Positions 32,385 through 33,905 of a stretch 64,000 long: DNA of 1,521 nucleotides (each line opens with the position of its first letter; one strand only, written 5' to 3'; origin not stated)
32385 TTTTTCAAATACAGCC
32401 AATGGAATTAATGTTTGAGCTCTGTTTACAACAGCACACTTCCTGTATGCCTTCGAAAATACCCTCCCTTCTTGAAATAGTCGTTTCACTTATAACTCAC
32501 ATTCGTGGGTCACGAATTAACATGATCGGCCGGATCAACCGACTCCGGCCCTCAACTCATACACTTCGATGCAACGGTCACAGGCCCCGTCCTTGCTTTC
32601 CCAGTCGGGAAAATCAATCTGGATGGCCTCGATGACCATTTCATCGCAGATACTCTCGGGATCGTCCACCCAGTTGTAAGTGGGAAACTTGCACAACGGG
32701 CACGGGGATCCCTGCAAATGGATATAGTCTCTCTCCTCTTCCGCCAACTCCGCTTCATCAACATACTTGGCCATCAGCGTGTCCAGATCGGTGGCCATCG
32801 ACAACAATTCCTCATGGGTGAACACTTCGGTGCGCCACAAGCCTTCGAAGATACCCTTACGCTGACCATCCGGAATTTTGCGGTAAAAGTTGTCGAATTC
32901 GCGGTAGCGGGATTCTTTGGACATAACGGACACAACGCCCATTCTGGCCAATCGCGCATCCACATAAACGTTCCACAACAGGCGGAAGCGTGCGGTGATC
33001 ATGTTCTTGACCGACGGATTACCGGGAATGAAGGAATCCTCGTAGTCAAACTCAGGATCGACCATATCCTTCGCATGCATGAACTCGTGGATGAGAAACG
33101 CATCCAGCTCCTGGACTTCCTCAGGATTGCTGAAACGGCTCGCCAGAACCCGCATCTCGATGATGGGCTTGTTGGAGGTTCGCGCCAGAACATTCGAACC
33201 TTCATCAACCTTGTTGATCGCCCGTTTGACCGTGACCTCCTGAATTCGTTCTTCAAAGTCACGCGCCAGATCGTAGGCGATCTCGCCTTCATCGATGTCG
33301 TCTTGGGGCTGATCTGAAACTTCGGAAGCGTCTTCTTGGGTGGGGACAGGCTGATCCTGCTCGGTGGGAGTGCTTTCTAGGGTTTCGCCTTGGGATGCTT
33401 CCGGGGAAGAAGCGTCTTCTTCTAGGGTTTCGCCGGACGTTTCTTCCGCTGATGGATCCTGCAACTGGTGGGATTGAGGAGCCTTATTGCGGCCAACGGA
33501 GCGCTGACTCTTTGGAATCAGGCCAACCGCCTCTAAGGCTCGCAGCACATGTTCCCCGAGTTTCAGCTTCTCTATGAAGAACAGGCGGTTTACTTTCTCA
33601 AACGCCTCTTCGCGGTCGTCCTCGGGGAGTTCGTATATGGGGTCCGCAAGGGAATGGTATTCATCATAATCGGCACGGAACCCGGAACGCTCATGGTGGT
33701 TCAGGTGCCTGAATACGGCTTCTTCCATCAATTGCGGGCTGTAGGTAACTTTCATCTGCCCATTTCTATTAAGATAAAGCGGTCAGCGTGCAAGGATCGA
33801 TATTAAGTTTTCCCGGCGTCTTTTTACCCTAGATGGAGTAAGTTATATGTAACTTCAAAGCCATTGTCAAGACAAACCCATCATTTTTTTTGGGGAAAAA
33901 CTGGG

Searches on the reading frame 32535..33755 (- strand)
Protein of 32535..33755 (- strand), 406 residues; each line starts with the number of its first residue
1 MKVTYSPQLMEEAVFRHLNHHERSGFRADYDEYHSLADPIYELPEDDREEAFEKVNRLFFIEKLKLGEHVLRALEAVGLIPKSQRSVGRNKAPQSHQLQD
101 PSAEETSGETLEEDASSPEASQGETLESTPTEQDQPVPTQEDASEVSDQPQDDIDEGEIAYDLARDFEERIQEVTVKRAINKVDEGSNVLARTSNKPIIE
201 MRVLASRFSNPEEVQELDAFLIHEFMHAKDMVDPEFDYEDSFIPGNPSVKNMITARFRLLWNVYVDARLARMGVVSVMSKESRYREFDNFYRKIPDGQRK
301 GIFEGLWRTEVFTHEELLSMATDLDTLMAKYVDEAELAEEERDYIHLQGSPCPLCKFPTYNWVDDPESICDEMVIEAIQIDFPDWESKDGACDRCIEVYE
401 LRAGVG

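Call 12: search_protein_families(library=pfam, proteins=[window:32535-33755:-], max_evalue=0.1)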
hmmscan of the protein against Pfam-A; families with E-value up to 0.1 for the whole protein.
window:32535-33755:- (406 aa): 0 families

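Call 29: find_homologous_proteins(query=window:32535-33755:-, max_evalue=0.001)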
Query window:32535-33755:- (406 aa): 1227 proteins with E <= 0.001 among 6503 candidates; the best 120 are listed.
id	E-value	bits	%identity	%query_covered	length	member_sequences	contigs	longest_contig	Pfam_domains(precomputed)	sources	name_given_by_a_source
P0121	1.5e-271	918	100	100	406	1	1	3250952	-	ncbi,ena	-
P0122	4.3e-247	838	91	100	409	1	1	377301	-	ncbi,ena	-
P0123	3.6e-209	713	79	100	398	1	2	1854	-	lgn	-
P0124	3.5e-208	710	79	100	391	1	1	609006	-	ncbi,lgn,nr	ncbi:MAG: hypothetical protein NPINA01_21600 [Nitrospinaceae bacterium]|nr:MAG: hypothetical protein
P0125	1.3e-207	708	78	100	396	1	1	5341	-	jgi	jgi:hypothetical protein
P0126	1.9e-207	707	78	100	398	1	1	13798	-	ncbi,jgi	-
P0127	2.6e-207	707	78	100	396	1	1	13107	-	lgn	-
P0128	3.9e-207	706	78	100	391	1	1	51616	-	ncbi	-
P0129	5.0e-207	706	78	100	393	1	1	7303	-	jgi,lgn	jgi:hypothetical protein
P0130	9.7e-207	705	78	100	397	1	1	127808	-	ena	-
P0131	2.9e-206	703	78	100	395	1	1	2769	-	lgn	-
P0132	4.7e-206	703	77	100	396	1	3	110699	-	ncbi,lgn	ncbi:MAG: hypothetical protein ACE5E9_01260 [Nitrospinaceae bacterium]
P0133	4.9e-206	703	79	100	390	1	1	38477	-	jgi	jgi:hypothetical protein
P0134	9.9e-206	702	78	100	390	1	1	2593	-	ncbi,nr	ncbi:MAG: hypothetical protein KAR12_08645 [Methylococcales bacterium]|nr:hypothetical protein [Meth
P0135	1.2e-205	701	78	100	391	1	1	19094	-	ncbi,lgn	-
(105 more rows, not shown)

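Call 31: find_encoding_contigs(protein=P0121, flank=10000, max_places=2)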
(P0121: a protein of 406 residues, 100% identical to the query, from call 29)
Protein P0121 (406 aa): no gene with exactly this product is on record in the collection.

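Call 33: search_solved_structures(query=window:32535-33755:-, max_evalue=10)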
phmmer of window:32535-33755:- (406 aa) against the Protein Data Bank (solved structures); distinct sequences matched with E-value up to 10: 0.

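Call 41: predict_structure(alignment_id=A1)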
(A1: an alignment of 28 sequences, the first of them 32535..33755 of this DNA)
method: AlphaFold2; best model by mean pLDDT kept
length: 406 residues; sequences in the alignment: 28
mean_pLDDT: 76.8   pTM: 0.67
mean pLDDT of the five models: 76.8, 76.3, 75.9, 75.9, 75.3
residues with pLDDT >= 90: 154; 70-90: 141; 50-70: 30; < 50: 81
segments of 3 or more residues with pLDDT < 50: 86-122, 124-165
pLDDT, mean of each block of 10 residues (from residue 1): 94 93 87 95 94 96 93 89 52 36 41 45 47 43 38 34 49 93 90 84 91 84 94 86 69 89 94 86 92 84 93 92 85 62 60 79 77 89 84 89 80
secondary structure, 60 per line:
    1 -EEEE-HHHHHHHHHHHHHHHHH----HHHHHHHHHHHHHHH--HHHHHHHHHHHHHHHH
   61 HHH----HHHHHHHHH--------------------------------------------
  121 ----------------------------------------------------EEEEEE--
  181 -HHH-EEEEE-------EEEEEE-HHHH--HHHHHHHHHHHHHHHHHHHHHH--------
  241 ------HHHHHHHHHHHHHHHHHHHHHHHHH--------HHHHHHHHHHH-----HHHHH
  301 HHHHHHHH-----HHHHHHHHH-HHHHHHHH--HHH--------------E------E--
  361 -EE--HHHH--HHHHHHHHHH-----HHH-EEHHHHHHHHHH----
elements in order: E2-5 H7-23 H28-42 H45-63 H68-76 E173-178 E186-190 E198-203 H205-208 H211-232 H247-271 H280-290 H296-308 H314-322 H324-331 H366-369 H372-381 H393-402

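Call 43: search_protein_representatives(alignment_id=A1)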
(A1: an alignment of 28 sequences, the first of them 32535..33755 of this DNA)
Query: 28 sequences, 324 profile positions. Proteins with E-value up to 0.001 (for the whole library): 1052; up to 1e-10: 796; up to 1e-30: 425. The best 150 are listed.
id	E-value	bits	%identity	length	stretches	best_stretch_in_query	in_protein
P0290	1.2e-152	524.4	-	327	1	1-324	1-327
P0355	4.1e-126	437.1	-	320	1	12-324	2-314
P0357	3.9e-124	430.7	-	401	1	12-323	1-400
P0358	2.7e-103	362.2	-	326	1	8-324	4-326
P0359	8.6e-99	347.4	-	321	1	12-321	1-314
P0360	7.2e-94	331.2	-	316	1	12-320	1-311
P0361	1.0e-93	330.7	-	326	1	5-320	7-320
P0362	1.0e-92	327.4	-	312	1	14-321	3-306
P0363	1.3e-91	323.8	-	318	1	12-318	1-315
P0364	1.5e-91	323.6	-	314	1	12-324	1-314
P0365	1.1e-89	317.5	-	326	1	12-322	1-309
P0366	3.4e-89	315.8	-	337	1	8-324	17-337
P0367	1.7e-88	313.5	-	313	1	12-320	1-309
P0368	7.6e-87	308.1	-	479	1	12-324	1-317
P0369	9.3e-86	304.5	-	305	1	12-323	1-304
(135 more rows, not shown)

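Call 44: fold_search(model_id=the predicted structure, library=pdb)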
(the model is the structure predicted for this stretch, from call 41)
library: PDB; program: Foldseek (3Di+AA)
matches with E <= 10: 18; with E <= 0.001: 0
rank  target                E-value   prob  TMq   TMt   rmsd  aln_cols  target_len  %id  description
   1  4p0p_B                2.8e+00  0.03  0.07  0.10  20.8       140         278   11  Crystal structure of Human Mus81-Eme1 in complex with 5'-flap DNA, and Mg2+ (released 2014-05-28)
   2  4p0q_B                4.5e+00  0.02  0.06  0.08  21.4       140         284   11  Crystal structure of Human Mus81-Eme1 in complex with 5'-flap DNA (released 2014-05-28)
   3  1ufa                  4.5e+00  0.02  0.09  0.07  19.3       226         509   13  Crystal structure of TT1467 from Thermus thermophilus HB8 (released 2003-11-28)
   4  5yim_A                4.5e+00  0.01  0.06  0.04  26.8       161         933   12  Structure of a Legionella effector (released 2018-05-30)
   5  9ybm                  5.4e+00  0.02  0.10  0.03  21.6       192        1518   11  2.62A cryo-EM structure of RNA-directed RNA polymerase L of Crimean-Congo hemorrhagic fever virus (Apo state) (released 2026-03-04)
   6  9di3                  6.5e+00  0.01  0.09  0.03  21.7       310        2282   11  CryoEM structures of yeast cytoplasmic dynein in the presence of ATP and Lis1. (released 2025-06-04)
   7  7k86_A                7.2e+00  0.03  0.11  0.10  13.0       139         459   11  Crystal Structure of Glutamyl-tRNA synthetase (gltX) from Stenotrophomonas maltophilia (released 2020-10-07)
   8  1pwq_A                7.2e+00  0.02  0.13  0.09  21.1       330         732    9  Crystal structure of Anthrax Lethal Factor complexed with Thioacetyl-Tyr-Pro-Met-Amide, a metal-chelating peptidyl sma (released 2004-01-13)
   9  4l6t_A                7.9e+00  0.08  0.10  0.15   5.5        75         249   13  GM1 bound form of the ECX AB5 holotoxin (released 2013-11-06)
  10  9ns6_D                7.9e+00  0.03  0.11  0.14  15.4       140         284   15  KslB apoenzyme (released 2025-04-23)
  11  9qh0_A                7.9e+00  0.02  0.08  0.06  16.0       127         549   18  Escherichia coli polynucleotide phosphorylase in complex with recognition site of RNase E (released 2025-04-23)
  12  2rrd_MODEL_1_A        9.1e+00  0.03  0.09  0.26  13.6       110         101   11  Structure of HRDC domain from human Bloom syndrome protein, BLM (released 2010-09-08)
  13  5jpo_C                9.1e+00  0.02  0.11  0.17  11.3       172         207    9  Complex structure of human elongation factor 1B gamma GST-liked domain and delta N-terminal domain (released 2017-05-10)
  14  8op7                  9.1e+00  0.01  0.12  0.06  21.0       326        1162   10  Cryo-EM structure of P5A-ATPase CtSpf1 ( E2P state with endogenous cargo bound) (released 2024-10-16)
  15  3a3d_A                9.1e+00  0.01  0.09  0.08  19.0       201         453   10  Crystal structure of penicillin binding protein 4 (dacB) from Haemophilus influenzae (released 2009-12-22)
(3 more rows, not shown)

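Call 58: search_protein_families(library=pfam, alignment_id=A1, max_evalue=1)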
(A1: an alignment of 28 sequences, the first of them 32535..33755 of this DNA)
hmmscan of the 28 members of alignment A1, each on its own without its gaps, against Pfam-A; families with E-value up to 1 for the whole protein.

A. member 1, window:32535-33755:- (406 aa): 0 families

B. families by the number of members that match (of 28 scanned): 21 families
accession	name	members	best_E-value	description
PF14891.12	Peptidase_M91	8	0.0074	Effector protein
PF10263.15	SprT-like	6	0.013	SprT-like family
PF23475.1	zf-Tbcl_FmdE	6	0.17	FmdE treble clef zinc finger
PF08325.16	WLM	4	0.014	WLM domain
PF23079.1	HTH_NOL4_2nd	4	0.14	Nucleolar protein 4, helical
PF06257.17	VEG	3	0.038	Biofilm formation stimulator VEG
PF18739.6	HEPN_Apea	2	0.09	Apea-like HEPN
PF21120.3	MCM_WH_arc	2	0.11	Archaeal MCM, winged-helix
PF09768.15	Peptidase_M76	2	0.13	Peptidase M76 family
PF04060.18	FeS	2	0.16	Putative Fe-S cluster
PF03876.22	SHS2_Rpb7-N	1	0.051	SHS2 domain found in N terminus of Rpb7p/Rpc25p/MJ0397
PF15012.11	DUF4519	1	0.061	Domain of unknown function (DUF4519)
PF00482.28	T2SSF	1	0.095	Type II secretion system (T2SS), protein F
PF23931.1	Terminase_6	1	0.1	Terminase small subunit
PF01497.23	Peripla_BP_2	1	0.13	Periplasmic binding protein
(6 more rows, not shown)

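Call 59: search_protein_families(library=ncbifam, proteins=[window:32535-33755:-], max_evalue=1)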
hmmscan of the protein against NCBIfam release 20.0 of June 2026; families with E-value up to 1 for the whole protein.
window:32535-33755:- (406 aa): 2 families
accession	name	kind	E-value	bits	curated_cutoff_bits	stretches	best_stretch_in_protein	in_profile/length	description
NF041055.1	ryptide_RrrA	equivalog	0.11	12.2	45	1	312-335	5-27/41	ryptide family R-Y-crosslinked RiPP peptide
NF041623.1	KwaB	equivalog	0.16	11.1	200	1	154-200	205-250/306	anti-phage protein KwaB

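Call 62: find_related_loci(query=A1, collection=metagenome_contigs, flank=7000)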
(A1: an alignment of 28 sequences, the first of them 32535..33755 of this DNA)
Query A1 (406 aa) in metagenome_contigs; peptide patterns used: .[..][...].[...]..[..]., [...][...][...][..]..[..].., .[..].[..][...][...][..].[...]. (x = any residue, [..] = any of these).
600 stretches matched a pattern (row limit reached: there are more); 111 encode a relative of the query (tblastn E <= 1e-3); the best 80 are kept; 80 distinct loci.
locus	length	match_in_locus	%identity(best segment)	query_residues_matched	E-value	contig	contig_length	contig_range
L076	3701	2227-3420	76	1-406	0e+0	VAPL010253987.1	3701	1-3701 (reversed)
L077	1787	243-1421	77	1-406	0e+0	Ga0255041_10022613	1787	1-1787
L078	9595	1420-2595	76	1-406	0e+0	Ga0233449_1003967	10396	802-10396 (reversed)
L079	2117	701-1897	75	1-406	0e+0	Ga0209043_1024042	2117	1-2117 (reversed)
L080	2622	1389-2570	75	1-406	0e+0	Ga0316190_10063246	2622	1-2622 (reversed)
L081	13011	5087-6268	75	1-406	0e+0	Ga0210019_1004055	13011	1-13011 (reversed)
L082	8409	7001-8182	75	1-406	0e+0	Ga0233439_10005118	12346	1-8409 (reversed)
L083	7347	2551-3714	75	1-406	0e+0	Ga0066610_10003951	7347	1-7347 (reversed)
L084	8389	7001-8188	75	1-405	0e+0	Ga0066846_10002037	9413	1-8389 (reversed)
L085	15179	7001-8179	76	1-406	0e+0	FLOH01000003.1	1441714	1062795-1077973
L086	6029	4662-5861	75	1-406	0e+0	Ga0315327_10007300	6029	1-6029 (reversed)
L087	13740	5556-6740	75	1-406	0e+0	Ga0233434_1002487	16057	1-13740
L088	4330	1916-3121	74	1-406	0e+0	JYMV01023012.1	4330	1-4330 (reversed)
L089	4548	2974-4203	74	1-405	0e+0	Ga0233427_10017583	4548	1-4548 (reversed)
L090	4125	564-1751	74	1-405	0e+0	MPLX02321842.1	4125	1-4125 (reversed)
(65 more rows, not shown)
